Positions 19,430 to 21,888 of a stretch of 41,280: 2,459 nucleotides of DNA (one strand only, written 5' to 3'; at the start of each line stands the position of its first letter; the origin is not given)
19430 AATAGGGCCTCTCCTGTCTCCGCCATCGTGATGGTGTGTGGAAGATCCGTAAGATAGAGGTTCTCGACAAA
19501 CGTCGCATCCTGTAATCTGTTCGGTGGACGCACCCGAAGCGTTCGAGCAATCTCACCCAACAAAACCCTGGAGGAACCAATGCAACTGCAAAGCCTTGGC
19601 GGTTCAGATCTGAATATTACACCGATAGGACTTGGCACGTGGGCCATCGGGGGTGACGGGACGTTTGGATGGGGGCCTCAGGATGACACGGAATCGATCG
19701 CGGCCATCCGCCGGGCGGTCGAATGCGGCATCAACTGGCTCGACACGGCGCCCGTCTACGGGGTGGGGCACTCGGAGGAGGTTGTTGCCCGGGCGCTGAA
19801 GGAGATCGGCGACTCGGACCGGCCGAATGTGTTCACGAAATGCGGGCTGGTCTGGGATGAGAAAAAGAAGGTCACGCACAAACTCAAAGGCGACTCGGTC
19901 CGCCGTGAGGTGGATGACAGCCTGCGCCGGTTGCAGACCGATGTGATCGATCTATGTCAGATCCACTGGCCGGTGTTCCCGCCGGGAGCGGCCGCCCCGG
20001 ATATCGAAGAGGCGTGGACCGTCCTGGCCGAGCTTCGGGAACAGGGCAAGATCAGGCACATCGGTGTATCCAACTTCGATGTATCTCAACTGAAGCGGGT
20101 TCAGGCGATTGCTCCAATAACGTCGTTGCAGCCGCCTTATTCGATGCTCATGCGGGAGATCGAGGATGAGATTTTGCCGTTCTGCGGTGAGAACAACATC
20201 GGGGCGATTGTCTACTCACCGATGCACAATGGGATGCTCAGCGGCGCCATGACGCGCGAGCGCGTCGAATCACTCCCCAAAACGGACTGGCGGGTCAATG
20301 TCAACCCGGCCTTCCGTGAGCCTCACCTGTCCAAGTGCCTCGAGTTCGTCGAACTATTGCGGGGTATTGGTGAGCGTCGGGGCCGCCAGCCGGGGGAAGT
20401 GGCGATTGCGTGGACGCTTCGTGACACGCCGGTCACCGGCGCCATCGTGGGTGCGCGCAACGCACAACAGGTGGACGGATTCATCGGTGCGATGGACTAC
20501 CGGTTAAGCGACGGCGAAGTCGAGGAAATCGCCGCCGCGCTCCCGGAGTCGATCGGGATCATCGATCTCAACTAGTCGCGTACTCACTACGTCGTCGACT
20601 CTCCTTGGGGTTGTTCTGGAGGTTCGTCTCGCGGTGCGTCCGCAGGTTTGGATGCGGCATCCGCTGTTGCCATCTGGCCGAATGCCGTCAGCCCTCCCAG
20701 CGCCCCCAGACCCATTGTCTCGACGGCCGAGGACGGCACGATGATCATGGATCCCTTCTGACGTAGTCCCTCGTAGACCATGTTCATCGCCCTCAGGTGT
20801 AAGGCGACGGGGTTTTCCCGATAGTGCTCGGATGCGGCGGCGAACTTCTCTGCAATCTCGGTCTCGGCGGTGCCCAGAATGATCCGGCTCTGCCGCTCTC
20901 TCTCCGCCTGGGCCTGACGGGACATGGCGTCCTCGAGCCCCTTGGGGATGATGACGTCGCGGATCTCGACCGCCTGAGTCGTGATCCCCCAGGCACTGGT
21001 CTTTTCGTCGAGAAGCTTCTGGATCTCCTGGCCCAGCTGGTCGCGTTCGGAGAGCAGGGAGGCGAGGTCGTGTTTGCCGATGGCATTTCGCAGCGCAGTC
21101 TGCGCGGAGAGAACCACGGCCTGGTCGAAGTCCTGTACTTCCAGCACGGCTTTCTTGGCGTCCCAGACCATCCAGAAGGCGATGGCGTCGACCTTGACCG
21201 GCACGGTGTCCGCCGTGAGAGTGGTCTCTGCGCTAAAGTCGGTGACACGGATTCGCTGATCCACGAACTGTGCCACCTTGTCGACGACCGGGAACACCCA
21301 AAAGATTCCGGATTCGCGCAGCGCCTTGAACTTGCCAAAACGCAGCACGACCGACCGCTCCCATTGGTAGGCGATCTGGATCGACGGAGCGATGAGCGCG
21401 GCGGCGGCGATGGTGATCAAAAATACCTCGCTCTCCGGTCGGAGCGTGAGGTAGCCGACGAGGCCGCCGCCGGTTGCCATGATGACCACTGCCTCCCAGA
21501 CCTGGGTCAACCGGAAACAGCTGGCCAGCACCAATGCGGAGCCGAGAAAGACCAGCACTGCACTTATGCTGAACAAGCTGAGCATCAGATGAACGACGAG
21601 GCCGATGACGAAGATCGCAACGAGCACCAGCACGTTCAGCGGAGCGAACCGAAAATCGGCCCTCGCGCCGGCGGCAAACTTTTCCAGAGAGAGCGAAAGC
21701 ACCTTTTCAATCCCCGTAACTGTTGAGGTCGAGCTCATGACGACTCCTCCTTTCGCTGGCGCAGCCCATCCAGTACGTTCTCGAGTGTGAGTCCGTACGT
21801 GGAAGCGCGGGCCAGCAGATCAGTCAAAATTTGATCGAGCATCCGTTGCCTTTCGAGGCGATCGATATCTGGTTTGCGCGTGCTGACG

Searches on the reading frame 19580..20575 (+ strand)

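Call 15: search_protein_families(library=pfam, proteins=[window:19580-20575:+], max_evalue=0.001)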
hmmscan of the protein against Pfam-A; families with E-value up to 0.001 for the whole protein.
window:19580-20575:+ (331 aa): 1 family
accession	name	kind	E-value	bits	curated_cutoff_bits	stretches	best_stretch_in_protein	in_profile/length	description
PF00248.27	Aldo_ket_red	-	1.3e-73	248.1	24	1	15-320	1-289/291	Aldo/keto reductase family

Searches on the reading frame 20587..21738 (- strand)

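Call 15: search_protein_families(library=pfam, proteins=[window:20587-21738:-], max_evalue=0.001)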
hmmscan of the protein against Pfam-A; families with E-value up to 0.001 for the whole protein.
window:20587-21738:- (383 aa): 1 family
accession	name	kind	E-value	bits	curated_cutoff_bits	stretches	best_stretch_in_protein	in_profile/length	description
PF01145.31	Band_7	-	1.4e-35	123.4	23.6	1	125-291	5-174/176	SPFH domain / Band 7 family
